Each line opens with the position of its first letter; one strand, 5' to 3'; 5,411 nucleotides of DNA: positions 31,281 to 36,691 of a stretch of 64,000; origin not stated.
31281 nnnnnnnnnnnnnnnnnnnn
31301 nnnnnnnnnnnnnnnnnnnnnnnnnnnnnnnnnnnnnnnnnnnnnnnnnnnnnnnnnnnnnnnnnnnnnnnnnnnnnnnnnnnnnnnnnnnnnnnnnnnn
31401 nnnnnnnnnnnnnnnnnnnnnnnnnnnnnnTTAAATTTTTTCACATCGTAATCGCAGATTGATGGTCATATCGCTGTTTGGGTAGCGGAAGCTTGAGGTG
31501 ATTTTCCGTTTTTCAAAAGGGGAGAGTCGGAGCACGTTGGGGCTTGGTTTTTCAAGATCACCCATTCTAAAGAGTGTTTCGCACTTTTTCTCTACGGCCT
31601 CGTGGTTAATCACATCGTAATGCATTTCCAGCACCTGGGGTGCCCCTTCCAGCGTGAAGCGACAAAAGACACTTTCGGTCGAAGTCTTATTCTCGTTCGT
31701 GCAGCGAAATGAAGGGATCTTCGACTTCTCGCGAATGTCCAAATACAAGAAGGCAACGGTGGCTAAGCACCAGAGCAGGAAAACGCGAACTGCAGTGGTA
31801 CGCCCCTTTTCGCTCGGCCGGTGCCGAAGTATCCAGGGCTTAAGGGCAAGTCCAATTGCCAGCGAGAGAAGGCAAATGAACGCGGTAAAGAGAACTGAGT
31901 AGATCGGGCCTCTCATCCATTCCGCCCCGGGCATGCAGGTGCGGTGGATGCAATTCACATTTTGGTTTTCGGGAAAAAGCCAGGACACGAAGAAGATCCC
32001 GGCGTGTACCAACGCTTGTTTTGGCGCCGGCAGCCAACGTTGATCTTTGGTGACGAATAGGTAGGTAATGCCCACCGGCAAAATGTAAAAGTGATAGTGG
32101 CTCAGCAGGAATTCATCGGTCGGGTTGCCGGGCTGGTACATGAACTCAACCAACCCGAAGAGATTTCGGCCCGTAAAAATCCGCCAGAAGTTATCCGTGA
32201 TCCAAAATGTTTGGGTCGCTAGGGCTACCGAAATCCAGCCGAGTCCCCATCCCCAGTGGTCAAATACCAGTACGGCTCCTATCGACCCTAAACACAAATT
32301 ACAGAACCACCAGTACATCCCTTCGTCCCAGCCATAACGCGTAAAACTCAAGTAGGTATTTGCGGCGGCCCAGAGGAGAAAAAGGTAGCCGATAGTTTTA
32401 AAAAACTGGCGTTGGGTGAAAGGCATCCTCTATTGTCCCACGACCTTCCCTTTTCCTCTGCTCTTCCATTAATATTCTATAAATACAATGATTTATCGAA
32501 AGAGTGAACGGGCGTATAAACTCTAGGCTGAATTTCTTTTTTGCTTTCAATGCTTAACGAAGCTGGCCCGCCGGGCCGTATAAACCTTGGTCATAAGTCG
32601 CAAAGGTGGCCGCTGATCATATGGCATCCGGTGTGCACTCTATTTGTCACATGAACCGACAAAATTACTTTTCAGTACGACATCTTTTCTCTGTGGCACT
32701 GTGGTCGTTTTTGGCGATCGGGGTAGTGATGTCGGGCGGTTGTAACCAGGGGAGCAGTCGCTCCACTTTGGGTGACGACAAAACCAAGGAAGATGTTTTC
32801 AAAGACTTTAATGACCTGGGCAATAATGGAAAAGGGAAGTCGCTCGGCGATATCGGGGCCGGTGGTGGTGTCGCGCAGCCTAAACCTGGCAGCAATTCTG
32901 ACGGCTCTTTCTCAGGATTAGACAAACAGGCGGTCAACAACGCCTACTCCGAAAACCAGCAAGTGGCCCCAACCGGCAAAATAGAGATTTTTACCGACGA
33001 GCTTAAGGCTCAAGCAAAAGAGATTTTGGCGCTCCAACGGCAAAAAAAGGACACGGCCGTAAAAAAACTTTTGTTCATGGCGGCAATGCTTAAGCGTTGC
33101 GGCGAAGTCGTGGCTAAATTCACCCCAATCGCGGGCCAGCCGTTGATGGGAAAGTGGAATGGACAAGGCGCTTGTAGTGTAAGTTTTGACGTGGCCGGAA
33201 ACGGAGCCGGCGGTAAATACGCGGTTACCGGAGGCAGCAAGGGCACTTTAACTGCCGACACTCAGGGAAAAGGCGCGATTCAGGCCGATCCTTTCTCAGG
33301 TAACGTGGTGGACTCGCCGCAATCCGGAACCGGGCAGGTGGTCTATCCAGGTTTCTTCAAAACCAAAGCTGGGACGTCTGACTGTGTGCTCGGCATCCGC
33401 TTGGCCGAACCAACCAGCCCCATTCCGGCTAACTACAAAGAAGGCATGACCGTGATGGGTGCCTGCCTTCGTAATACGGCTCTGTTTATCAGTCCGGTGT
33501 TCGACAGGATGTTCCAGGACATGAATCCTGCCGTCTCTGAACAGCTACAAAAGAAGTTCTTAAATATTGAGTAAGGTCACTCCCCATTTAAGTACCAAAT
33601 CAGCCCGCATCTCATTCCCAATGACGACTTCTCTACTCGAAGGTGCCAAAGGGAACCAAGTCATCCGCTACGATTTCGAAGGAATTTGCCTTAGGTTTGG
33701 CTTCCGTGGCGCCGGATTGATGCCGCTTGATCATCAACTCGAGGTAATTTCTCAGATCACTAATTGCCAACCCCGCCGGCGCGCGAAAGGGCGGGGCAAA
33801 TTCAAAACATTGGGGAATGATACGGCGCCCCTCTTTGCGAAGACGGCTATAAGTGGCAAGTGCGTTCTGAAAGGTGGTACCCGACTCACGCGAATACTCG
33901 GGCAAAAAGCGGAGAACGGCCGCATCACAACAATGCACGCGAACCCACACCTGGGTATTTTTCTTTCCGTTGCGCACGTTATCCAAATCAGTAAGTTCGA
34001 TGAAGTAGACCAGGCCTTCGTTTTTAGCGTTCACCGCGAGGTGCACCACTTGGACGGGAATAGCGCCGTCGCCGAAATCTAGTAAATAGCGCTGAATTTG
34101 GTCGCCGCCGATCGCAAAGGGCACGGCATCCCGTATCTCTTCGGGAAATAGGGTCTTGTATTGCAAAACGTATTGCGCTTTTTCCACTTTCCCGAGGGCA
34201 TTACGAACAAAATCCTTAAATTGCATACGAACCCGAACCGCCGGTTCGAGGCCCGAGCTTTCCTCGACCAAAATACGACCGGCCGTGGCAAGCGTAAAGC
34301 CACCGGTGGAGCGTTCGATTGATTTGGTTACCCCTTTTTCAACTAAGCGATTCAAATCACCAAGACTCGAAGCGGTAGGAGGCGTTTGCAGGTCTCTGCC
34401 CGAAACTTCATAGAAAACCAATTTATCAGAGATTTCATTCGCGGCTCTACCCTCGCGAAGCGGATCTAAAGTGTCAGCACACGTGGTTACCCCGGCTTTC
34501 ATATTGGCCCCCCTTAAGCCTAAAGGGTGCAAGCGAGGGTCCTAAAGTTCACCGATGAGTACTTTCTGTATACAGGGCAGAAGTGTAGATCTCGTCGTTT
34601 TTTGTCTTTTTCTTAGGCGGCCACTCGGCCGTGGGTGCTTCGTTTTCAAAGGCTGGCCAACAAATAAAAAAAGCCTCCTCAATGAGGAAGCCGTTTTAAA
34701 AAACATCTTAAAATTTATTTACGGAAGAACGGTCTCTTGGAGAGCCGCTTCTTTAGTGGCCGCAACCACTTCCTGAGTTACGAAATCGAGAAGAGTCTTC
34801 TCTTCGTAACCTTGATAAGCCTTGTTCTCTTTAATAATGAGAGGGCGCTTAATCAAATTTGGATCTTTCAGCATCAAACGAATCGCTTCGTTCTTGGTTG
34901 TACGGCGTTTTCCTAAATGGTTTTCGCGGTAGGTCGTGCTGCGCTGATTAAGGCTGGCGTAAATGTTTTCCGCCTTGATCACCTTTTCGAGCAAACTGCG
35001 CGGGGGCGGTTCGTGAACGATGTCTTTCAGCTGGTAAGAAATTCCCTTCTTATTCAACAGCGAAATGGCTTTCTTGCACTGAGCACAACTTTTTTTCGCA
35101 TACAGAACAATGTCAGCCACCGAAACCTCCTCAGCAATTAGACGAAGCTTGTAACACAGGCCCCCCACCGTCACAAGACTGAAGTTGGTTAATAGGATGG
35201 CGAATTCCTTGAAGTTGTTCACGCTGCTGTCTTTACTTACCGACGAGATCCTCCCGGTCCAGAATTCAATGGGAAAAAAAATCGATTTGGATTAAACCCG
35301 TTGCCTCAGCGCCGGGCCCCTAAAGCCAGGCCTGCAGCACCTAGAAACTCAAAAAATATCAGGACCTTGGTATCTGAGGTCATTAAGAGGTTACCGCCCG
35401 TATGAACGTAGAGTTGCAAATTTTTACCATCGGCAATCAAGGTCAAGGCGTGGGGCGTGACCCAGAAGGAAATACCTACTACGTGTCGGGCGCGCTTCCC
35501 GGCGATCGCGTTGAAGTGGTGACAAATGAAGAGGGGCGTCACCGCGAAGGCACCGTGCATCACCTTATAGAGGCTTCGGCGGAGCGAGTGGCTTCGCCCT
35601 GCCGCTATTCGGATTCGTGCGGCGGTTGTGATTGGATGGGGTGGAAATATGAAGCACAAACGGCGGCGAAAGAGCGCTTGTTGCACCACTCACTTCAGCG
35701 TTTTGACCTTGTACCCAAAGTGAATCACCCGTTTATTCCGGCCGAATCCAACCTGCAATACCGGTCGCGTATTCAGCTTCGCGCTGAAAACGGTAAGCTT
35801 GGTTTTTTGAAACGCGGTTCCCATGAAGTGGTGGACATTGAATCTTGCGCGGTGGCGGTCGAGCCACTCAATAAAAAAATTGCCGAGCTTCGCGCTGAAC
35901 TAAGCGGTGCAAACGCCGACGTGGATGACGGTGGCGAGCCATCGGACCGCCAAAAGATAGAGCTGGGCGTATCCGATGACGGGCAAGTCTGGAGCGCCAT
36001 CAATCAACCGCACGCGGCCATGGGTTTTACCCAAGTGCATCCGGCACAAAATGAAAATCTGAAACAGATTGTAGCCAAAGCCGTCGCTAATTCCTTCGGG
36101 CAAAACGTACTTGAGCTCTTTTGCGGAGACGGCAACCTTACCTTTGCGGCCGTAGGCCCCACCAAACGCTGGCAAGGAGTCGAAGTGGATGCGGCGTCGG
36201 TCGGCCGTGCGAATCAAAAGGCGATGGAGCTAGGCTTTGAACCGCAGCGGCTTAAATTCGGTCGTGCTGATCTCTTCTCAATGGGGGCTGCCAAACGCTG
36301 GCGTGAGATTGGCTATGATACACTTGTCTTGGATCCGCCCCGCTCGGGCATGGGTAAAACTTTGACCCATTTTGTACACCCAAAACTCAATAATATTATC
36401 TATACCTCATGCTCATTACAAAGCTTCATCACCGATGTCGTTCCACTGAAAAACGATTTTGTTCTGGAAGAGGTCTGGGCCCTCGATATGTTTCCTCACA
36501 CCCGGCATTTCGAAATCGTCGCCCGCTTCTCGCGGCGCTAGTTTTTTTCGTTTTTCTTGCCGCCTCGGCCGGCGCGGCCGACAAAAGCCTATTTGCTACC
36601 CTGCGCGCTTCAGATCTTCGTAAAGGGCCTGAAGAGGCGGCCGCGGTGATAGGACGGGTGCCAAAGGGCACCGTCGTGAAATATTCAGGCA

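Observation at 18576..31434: Ten-gene co-directional operon joining a fatty-acyl tailoring module to a phosphorelay with a nucleotide-cyclase output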

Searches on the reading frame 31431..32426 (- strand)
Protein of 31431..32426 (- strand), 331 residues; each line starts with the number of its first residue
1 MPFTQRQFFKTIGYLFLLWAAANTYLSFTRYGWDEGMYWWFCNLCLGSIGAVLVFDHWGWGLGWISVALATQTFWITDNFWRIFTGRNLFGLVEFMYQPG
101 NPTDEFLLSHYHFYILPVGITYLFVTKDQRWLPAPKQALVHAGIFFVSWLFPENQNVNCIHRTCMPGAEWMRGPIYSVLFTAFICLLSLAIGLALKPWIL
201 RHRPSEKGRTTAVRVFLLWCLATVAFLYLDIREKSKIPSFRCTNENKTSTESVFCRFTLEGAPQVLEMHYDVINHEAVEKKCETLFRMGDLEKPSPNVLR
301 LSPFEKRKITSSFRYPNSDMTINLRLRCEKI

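Call 31: search_protein_families(library=pfam, proteins=[window:31431-32426:-], max_evalue=0.001)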
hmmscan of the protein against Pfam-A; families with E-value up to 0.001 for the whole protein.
window:31431-32426:- (331 aa): 0 families

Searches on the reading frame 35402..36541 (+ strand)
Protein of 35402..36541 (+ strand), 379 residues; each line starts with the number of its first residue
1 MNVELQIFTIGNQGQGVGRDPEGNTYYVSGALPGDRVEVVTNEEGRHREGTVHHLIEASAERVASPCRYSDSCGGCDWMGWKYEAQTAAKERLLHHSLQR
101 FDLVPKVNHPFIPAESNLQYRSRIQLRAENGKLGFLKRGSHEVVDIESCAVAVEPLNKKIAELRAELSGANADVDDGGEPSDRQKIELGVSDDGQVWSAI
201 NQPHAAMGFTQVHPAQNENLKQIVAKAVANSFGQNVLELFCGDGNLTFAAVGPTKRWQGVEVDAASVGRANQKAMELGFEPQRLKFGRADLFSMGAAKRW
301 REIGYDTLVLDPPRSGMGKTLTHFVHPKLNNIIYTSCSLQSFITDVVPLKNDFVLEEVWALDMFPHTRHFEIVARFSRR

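Call 31: search_protein_families(library=pfam, proteins=[window:35402-36541:+], max_evalue=0.001)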
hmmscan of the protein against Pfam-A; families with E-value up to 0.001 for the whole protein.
window:35402-36541:+ (379 aa): 3 families
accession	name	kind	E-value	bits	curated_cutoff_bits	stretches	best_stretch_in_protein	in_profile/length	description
PF05958.17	tRNA_U5-meth_tr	-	2.6e-13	50.2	23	1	208-372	178-350/357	tRNA (Uracil-5-)-methyltransferase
PF13847.12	Methyltransf_31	-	2.1e-06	27.9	27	1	233-309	4-79/145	Methyltransferase domain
PF01938.26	TRAM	-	0.00012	22.3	21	1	7-39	12-46/61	TRAM domain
